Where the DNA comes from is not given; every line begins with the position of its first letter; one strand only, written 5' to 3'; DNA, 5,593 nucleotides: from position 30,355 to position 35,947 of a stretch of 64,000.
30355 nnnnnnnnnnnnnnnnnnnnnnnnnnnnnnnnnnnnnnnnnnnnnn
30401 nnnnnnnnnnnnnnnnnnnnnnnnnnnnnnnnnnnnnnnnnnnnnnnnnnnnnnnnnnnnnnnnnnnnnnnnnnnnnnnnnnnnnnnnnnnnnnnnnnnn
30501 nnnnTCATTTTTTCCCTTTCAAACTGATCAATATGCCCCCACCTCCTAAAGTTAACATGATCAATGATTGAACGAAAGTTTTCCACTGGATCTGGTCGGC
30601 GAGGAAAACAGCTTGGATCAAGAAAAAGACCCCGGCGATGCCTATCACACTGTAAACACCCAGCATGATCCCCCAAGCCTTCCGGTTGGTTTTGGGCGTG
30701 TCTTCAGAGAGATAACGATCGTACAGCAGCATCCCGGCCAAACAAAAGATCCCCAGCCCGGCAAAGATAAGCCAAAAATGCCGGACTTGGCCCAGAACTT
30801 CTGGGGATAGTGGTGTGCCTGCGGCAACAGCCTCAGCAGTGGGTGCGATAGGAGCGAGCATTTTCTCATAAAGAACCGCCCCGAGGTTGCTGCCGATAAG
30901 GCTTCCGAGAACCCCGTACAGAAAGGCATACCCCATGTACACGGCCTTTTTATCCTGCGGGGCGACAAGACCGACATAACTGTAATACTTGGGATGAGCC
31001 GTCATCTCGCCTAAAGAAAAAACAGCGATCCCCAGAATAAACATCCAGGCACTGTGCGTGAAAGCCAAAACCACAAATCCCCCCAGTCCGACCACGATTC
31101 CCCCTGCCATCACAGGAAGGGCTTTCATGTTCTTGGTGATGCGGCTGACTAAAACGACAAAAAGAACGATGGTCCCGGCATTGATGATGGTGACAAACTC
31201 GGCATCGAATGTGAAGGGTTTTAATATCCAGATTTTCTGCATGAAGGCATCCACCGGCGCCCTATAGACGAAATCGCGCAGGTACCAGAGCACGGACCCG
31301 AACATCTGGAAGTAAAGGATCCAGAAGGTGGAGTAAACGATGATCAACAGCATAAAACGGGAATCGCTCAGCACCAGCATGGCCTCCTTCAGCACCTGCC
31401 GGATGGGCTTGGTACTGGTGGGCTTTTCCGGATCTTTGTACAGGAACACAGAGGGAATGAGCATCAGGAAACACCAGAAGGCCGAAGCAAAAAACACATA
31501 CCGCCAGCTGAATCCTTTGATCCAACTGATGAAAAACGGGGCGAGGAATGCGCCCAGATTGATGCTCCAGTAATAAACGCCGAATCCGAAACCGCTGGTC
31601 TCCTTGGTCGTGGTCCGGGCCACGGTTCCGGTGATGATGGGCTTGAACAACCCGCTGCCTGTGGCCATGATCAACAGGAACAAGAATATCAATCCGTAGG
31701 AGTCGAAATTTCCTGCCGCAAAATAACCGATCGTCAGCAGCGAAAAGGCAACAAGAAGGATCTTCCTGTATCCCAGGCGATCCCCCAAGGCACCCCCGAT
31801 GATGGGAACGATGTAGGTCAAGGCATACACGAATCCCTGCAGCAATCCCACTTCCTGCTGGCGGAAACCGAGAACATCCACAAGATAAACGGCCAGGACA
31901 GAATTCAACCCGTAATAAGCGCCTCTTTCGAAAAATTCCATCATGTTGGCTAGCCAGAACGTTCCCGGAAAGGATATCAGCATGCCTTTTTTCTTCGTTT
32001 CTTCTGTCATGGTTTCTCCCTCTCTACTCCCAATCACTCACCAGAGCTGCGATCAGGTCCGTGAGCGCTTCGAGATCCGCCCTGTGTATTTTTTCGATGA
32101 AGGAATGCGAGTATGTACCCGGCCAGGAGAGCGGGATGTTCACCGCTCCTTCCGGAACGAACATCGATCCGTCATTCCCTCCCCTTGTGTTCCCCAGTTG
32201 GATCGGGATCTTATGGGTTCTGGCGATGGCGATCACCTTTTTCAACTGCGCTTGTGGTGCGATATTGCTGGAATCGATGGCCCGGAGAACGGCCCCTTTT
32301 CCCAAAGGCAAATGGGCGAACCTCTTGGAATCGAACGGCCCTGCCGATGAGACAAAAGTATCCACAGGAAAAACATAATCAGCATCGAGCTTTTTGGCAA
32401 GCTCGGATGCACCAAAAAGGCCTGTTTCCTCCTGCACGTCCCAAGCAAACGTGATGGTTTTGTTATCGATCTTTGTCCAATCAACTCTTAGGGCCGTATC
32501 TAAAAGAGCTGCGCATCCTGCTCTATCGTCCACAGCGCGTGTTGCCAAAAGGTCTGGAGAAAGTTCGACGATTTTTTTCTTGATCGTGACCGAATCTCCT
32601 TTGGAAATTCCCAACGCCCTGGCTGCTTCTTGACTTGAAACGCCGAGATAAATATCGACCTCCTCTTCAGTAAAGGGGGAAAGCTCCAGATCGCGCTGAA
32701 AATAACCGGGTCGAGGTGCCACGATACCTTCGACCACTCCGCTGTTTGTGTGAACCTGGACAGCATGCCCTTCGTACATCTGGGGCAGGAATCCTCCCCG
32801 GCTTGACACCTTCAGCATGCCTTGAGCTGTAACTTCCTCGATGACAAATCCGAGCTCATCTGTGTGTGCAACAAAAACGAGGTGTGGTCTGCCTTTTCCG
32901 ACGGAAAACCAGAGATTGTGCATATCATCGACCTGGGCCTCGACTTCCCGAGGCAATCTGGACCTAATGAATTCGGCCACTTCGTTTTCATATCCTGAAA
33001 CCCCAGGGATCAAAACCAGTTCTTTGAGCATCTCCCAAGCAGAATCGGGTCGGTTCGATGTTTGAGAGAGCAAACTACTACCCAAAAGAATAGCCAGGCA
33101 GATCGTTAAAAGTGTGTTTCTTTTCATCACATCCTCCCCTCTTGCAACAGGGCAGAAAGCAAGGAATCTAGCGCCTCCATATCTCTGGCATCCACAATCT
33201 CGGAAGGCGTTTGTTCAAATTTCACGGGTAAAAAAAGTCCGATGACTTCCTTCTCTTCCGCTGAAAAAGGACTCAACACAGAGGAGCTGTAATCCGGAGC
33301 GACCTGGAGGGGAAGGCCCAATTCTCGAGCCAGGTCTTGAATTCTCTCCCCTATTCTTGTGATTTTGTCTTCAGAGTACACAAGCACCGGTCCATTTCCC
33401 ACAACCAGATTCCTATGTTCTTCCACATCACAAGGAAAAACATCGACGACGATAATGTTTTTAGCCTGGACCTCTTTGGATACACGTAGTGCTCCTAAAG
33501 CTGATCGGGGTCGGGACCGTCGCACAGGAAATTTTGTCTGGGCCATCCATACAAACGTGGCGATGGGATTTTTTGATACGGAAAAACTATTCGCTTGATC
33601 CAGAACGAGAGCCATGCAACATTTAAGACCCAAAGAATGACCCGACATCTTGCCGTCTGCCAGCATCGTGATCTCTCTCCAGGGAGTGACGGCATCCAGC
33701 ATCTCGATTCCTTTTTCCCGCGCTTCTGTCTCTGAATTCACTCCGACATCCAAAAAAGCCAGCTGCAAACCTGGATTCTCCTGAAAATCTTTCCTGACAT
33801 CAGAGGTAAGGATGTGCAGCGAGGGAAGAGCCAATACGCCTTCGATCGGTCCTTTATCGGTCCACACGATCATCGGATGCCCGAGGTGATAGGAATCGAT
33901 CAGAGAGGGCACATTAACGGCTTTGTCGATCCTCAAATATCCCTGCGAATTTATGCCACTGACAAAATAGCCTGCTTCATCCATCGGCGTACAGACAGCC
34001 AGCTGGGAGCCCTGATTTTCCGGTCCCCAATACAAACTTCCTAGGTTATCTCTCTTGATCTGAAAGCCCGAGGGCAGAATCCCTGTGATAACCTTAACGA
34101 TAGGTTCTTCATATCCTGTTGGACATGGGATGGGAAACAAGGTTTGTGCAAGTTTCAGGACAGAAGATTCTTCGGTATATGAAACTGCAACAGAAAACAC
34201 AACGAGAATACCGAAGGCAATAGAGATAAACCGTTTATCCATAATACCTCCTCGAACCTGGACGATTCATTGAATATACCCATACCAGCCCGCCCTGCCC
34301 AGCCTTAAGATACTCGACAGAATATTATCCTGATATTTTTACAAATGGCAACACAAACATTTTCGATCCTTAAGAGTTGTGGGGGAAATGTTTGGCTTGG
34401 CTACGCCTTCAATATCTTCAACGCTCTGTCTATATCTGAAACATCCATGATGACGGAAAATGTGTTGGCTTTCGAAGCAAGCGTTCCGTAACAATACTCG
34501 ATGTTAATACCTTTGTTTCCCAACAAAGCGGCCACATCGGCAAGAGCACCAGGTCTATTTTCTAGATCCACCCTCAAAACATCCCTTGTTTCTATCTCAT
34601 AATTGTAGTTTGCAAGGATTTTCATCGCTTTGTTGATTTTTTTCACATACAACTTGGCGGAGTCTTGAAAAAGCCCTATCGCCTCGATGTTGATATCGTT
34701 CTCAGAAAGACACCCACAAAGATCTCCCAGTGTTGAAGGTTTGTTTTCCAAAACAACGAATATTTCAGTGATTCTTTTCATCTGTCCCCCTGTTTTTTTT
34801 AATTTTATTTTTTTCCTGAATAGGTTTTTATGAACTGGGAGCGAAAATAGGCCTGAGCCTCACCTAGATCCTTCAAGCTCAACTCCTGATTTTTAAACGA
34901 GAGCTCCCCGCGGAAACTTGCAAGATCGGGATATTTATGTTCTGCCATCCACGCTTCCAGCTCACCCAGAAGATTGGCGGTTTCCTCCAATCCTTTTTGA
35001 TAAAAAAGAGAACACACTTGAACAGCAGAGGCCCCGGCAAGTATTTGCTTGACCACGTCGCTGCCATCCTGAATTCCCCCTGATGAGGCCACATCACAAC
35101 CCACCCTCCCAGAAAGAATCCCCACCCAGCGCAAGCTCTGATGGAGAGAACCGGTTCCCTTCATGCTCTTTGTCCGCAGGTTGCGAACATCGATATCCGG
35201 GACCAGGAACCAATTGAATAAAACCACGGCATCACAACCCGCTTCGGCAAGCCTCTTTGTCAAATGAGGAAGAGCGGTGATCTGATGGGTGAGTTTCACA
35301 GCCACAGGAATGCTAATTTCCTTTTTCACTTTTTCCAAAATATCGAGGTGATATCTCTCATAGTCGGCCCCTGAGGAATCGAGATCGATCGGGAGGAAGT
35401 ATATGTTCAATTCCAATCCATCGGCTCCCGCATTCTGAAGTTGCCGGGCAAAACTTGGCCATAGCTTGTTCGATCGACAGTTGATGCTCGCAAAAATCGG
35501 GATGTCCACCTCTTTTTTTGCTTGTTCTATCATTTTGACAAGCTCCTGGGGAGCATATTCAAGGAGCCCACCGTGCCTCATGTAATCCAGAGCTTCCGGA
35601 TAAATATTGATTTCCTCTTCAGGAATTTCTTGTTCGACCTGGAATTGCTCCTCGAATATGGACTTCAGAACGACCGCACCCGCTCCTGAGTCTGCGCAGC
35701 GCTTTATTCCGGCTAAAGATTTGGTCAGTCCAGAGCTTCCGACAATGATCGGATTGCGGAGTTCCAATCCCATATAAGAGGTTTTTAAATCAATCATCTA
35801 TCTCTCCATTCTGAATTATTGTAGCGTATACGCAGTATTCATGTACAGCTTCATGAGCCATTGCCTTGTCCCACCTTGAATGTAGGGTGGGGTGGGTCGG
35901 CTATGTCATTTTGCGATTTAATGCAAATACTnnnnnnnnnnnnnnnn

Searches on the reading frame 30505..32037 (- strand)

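Call 45: search_protein_families(library=pfam, proteins=[window:30505-32037:-], max_evalue=0.00001)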
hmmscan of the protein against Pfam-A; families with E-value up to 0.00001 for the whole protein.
window:30505-32037:- (510 aa): 2 families
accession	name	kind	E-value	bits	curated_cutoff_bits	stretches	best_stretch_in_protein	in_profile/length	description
PF07690.21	MFS_1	-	1.1e-35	123.7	33.4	1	35-382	6-346/347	Major Facilitator Superfamily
PF00854.27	PTR2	-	4.8e-06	26.2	27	0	100-218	10-141/392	POT family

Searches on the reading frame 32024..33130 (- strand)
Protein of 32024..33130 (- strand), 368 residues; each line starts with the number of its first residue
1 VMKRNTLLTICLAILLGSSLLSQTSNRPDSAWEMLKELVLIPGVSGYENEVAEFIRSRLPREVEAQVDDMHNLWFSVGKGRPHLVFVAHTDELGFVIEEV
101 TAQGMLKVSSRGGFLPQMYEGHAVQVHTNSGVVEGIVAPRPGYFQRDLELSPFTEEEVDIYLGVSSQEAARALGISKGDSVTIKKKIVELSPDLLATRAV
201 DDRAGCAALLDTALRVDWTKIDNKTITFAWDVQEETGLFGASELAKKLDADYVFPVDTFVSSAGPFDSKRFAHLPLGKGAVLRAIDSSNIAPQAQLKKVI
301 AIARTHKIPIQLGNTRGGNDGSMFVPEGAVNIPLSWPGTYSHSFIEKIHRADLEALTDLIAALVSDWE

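Call 45: search_protein_families(library=pfam, proteins=[window:32024-33130:-], max_evalue=0.00001)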
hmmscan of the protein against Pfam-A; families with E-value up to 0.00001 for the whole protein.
window:32024-33130:- (368 aa): 2 families
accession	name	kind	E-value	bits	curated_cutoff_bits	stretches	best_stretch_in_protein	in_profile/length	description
PF05343.19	Peptidase_M42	-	2.4e-58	197.9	23.2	1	79-359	11-292/292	M42 glutamyl aminopeptidase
PF04389.22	Peptidase_M28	-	9.4e-06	25.9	21.3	0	199-328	30-152/193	Peptidase family M28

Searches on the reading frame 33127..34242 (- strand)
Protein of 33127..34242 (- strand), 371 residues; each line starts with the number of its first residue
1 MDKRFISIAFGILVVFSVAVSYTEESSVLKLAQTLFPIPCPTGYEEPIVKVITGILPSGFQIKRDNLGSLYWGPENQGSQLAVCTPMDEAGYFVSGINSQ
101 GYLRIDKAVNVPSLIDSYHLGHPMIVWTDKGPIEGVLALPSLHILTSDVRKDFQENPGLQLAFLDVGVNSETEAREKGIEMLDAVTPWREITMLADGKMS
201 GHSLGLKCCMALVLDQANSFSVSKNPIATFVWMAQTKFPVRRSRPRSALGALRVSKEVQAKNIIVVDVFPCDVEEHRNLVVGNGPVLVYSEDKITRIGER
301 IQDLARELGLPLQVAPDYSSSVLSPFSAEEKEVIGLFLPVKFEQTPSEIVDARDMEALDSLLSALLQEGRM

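Call 45: search_protein_families(library=pfam, proteins=[window:33127-34242:-], max_evalue=0.00001)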
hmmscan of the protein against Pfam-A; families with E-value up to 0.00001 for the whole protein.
window:33127-34242:- (371 aa): 1 family
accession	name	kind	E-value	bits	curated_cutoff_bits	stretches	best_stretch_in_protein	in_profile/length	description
PF05343.19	Peptidase_M42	-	1.7e-21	77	23.2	1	75-360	10-291/292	M42 glutamyl aminopeptidase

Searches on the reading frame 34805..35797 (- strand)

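Call 45: search_protein_families(library=pfam, proteins=[window:34805-35797:-], max_evalue=0.00001)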
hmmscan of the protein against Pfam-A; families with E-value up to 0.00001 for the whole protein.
window:34805-35797:- (330 aa): 1 family
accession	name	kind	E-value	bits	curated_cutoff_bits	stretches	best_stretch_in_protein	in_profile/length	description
PF01180.27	DHO_dh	-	1.1e-16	61.4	27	1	4-284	2-291/291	Dihydroorotate dehydrogenase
